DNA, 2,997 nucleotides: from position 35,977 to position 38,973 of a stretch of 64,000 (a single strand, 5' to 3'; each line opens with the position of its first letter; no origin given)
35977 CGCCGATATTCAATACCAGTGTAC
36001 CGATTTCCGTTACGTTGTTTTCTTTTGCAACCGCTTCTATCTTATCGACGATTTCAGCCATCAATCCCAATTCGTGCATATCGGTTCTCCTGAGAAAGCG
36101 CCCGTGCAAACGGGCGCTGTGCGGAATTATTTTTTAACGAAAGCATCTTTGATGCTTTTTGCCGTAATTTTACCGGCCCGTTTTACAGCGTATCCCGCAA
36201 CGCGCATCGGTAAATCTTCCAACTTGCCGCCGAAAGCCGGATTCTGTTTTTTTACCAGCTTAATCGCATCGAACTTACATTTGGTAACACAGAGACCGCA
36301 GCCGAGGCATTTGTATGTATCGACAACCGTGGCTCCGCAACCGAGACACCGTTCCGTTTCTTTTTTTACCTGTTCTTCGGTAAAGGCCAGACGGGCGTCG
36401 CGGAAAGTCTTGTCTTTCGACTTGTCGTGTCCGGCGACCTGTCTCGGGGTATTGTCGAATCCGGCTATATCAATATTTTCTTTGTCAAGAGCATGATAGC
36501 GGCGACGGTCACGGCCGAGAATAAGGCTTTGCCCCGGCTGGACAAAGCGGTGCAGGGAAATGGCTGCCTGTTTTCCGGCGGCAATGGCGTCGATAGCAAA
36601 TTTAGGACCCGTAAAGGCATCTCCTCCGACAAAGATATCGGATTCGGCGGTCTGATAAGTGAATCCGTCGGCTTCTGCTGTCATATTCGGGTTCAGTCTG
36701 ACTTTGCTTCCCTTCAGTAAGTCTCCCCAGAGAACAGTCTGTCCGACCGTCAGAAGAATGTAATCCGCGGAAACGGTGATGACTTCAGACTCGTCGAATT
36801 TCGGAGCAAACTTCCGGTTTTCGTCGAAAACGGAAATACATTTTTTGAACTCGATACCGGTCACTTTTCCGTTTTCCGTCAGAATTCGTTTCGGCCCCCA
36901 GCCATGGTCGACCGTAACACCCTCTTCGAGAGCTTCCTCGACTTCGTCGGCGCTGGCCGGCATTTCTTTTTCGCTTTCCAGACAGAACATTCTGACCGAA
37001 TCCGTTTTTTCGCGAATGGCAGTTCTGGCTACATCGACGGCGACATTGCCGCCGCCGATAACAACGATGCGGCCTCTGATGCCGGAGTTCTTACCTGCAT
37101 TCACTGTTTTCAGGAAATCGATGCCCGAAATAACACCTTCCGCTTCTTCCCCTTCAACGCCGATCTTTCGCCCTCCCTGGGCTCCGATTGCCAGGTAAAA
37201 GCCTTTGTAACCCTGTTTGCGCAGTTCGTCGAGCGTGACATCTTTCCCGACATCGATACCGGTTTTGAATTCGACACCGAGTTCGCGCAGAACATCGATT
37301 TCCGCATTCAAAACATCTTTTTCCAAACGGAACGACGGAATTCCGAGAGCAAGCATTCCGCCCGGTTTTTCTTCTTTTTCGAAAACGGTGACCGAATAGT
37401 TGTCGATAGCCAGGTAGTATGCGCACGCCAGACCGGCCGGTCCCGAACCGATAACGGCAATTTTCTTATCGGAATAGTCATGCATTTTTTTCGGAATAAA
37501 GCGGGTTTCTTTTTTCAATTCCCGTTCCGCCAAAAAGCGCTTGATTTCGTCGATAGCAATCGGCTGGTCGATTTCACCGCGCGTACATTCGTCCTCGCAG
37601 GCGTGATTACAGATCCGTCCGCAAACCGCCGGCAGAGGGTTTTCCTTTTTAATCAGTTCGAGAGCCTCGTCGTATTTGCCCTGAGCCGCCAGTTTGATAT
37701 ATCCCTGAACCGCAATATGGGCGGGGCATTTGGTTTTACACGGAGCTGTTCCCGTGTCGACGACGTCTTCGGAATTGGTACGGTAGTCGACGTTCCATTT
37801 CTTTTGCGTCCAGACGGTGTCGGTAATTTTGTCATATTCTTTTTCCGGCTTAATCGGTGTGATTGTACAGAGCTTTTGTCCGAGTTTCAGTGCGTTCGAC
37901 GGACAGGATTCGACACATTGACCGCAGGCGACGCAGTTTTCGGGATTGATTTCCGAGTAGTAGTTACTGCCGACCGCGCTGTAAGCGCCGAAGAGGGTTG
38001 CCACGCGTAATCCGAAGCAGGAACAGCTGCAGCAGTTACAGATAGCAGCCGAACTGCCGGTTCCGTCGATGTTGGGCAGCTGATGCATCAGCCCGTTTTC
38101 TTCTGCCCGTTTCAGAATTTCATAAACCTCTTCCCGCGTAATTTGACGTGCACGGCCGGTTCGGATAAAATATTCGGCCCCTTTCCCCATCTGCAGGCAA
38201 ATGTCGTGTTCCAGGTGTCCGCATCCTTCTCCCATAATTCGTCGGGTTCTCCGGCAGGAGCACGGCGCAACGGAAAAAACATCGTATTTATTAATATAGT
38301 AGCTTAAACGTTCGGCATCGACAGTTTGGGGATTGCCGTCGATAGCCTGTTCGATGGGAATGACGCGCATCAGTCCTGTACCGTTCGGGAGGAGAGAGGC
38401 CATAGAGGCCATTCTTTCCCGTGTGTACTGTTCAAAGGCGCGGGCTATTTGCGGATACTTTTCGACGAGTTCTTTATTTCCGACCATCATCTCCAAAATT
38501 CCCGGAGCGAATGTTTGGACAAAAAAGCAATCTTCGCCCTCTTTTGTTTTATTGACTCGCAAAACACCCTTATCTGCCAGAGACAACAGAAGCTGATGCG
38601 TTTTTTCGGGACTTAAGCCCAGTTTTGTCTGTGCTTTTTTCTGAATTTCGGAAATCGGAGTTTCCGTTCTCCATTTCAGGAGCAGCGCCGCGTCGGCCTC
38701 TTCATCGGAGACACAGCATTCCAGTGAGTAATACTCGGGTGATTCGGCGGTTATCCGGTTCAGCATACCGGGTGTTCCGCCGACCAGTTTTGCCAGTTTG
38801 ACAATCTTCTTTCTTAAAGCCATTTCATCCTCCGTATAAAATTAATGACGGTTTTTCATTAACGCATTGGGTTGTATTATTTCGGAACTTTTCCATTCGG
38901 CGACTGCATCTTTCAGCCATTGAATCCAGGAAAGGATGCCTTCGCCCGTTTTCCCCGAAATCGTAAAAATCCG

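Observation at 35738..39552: hypA and hypB nickel chaperones flank an 898-aa multi-[4Fe-4S] GltD-like flavoprotein instead of hydrogenase structural genes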

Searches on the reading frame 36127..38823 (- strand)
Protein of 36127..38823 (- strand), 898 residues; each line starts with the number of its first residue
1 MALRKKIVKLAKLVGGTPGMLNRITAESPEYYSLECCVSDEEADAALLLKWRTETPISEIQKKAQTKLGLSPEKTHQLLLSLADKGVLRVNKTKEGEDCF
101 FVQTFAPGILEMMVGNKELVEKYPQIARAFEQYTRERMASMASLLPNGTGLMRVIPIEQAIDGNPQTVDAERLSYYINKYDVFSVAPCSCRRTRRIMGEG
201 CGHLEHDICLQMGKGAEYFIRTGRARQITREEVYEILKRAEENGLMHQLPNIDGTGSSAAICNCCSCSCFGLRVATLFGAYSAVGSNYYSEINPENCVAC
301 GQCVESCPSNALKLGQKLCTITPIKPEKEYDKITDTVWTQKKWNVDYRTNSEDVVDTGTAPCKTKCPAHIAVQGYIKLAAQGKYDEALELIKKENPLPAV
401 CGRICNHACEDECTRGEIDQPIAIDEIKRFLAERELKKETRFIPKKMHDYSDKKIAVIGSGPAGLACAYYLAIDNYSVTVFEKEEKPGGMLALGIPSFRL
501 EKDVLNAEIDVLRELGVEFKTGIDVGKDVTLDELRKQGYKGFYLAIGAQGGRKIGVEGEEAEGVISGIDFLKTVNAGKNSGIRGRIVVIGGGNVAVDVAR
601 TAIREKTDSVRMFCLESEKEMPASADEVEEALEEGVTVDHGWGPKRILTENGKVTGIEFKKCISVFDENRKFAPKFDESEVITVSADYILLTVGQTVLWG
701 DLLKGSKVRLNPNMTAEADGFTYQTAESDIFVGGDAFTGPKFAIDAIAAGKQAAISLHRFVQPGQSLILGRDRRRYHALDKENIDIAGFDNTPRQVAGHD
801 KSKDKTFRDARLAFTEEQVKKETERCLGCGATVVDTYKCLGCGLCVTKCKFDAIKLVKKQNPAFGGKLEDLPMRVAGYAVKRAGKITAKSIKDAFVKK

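Call 3: search_protein_families(library=pfam, proteins=[window:36127-38823:-], max_evalue=0.01)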
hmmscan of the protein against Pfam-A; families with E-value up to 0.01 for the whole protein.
window:36127-38823:- (898 aa): 19 families
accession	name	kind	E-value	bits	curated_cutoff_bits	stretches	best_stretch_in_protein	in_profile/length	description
PF07992.20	Pyr_redox_2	-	3.9e-23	82.7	26.1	1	454-750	2-291/291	Pyridine nucleotide-disulphide oxidoreductase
PF14691.11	Fer4_20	-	5.7e-22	78.1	25.8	1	358-438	28-111/113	Dihydroprymidine dehydrogenase domain II, 4Fe-4S cluster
PF00037.32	Fer4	-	2e-11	43.7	21.1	2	291-313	2-24/24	4Fe-4S binding domain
PF13450.12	NAD_binding_8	-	1.8e-09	38.2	21.9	1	457-490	1-34/68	NAD(P)-binding Rossmann-like domain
PF01946.23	Thi4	-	1e-08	35.2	26.2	1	444-520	9-85/235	Thi4 family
PF12837.12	Fer4_6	-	1.7e-07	31.3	25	2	291-312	3-24/24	4Fe-4S binding domain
PF13738.12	Pyr_redox_3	-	2.5e-07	30.7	30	1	584-734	165-305/305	Pyridine nucleotide-disulphide oxidoreductase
PF00070.33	Pyr_redox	-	3.2e-07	31.2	22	0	454-488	1-35/82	Pyridine nucleotide-disulphide oxidoreductase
PF01266.30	DAO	-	7.2e-07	29.5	27.9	1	454-489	1-37/353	FAD dependent oxidoreductase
PF13187.11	Fer4_9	-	2.3e-05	24.8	27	0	838-864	1-27/52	4Fe-4S dicluster domain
PF00890.30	FAD_binding_2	-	3.2e-05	23.8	20.4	1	455-492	2-39/414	FAD binding domain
PF12797.12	Fer4_2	-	3.8e-05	23.8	24.5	2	291-309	4-22/22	4Fe-4S binding domain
PF03486.20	HI0933_like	-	6.3e-05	23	50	1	454-489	2-37/244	HI0933-like protein Rossmann domain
PF13241.12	NAD_binding_7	-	0.00082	20.4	22.1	0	585-630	9-57/104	Putative NAD(P)-binding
PF13484.11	Fer4_16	-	0.00093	20.4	30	1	296-368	1-65/66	4Fe-4S double cluster binding domain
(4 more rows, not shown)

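Call 4: search_protein_families(library=ncbifam, proteins=[window:36127-38823:-], max_evalue=0.01)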
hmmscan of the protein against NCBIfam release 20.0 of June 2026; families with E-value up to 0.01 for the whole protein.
window:36127-38823:- (898 aa): 106 families (the best 25 are shown)
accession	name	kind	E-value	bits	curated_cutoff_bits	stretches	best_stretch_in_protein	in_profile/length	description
NF009410.0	PRK12771.1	subfamily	5.5e-132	441.2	516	1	327-860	15-535/566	NAD(P)-binding protein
NF009454.0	PRK12814.1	equivalog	2.5e-113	379.7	916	1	359-836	101-579/657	putative NADPH-dependent glutamate synthase small subunit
NF010590.0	PRK13984.1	equivalog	4.7e-110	368.5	946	1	360-762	196-607/611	putative oxidoreductase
TIGR03315.1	Se_ygfK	equivalog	1.4e-86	290.9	835.3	1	353-832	438-889/1012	putative selenate reductase subunit YgfK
NF009414.0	PRK12778.1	equivalog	2.9e-82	277.1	1103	1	354-762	331-750/752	bifunctional dihydroorotate dehydrogenase B NAD binding subunit/NADPH-dependent glutamate synthase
TIGR01316.1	gltA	equivalog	1.6e-81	274.4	471.75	2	358-760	34-448/449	NADPH-dependent glutamate synthase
TIGR01318.1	gltD_gamma_fam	subfamily_domain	5.5e-78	262.6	482.95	1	348-761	36-465/467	glutamate synthase, small subunit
NF009408.0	PRK12769.1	equivalog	1.2e-68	231.9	1003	1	360-761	234-651/659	formate-dependent uric acid utilization protein AegA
TIGR01317.1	GOGAT_sm_gam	subfamily_domain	1.5e-62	212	447.7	1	345-761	35-478/485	glutamate synthase small subunit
NF009451.0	PRK12809.1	equivalog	7.4e-61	206.2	1154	1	358-757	215-630/639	formate-dependent uric acid utilization protein YgfT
NF009415.0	PRK12779.1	equivalog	3.6e-57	194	1519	1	358-756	206-621/944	putative bifunctional glutamate synthase subunit beta/2-polyprenylphenol hydroxylase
NF009413.0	PRK12775.1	equivalog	9.5e-55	185.9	1895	1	349-789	328-782/1006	putative trifunctional 2-polyprenylphenol hydroxylase/glutamate synthase subunit beta/ferritin domain-containing protein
NF009409.0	PRK12770.1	subfamily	1.1e-47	162.8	343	1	443-762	9-351/360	putative glutamate synthase subunit beta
NF045663.1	diclust_near_Sec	equivalog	1.1e-47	162.6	530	2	358-578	16-228/759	pyridine nucleotide-disulfide oxidoreductase/dicluster-binding protein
NF045599.1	bili_reduct_long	exception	1.9e-17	62.7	750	1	413-607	345-527/641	bilirubin reductase, long form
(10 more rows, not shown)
